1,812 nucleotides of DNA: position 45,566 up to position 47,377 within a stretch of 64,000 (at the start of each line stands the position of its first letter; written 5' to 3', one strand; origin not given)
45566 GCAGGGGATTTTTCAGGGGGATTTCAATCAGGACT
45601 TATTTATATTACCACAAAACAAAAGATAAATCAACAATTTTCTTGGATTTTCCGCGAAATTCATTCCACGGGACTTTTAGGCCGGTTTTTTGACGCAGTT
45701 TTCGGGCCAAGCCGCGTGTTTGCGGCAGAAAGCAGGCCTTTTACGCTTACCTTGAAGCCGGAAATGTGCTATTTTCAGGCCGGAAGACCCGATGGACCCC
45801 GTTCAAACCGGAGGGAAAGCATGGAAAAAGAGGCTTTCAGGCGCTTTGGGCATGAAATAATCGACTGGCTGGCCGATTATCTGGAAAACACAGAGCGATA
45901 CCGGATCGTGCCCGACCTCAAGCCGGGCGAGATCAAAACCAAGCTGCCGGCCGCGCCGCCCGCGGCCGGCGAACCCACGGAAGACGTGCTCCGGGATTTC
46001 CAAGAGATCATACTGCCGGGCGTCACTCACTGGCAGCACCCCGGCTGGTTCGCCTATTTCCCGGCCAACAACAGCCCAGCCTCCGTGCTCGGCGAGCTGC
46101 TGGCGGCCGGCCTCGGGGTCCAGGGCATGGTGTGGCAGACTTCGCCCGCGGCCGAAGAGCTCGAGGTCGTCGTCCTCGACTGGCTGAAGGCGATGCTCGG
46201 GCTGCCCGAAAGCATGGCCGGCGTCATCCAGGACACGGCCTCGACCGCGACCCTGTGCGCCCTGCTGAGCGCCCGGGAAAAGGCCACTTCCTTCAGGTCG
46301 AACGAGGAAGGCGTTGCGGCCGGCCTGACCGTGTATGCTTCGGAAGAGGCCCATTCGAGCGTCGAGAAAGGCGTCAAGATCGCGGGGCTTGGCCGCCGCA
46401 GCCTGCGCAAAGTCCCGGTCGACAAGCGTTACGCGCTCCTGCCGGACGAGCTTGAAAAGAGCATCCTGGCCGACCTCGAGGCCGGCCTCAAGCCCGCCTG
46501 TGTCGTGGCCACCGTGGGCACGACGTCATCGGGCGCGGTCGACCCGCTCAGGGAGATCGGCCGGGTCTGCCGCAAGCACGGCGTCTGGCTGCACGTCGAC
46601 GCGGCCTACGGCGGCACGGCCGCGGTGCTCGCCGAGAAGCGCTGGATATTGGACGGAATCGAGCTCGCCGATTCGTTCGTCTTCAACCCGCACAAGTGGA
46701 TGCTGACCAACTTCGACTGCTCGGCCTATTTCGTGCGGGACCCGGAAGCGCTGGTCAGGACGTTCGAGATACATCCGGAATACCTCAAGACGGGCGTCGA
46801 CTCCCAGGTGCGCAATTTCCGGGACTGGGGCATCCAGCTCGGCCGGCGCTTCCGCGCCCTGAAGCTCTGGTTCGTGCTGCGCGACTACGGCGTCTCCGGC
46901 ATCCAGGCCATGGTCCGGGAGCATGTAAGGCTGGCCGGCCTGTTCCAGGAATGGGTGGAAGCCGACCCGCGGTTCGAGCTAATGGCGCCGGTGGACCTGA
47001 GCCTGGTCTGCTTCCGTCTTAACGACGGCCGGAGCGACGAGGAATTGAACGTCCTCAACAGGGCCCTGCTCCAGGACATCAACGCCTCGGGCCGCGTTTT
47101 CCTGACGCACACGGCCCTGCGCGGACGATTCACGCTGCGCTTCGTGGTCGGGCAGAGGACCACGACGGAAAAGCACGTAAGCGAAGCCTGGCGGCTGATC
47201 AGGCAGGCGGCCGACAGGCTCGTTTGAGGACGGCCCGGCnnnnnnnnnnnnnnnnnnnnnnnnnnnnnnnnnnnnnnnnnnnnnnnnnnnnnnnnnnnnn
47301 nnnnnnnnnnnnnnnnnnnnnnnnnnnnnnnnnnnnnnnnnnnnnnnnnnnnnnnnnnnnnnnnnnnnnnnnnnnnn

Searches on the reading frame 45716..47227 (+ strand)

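Call 70: search_protein_families(library=pfam, proteins=[window:45716-47227:+], max_evalue=0.00001)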
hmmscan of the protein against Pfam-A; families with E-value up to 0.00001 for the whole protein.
window:45716-47227:+ (503 aa): 1 family
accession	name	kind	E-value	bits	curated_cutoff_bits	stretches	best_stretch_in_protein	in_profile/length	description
PF00282.25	Pyridoxal_deC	-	2.5e-110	369.2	27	1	70-435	1-374/375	Pyridoxal-dependent decarboxylase conserved domain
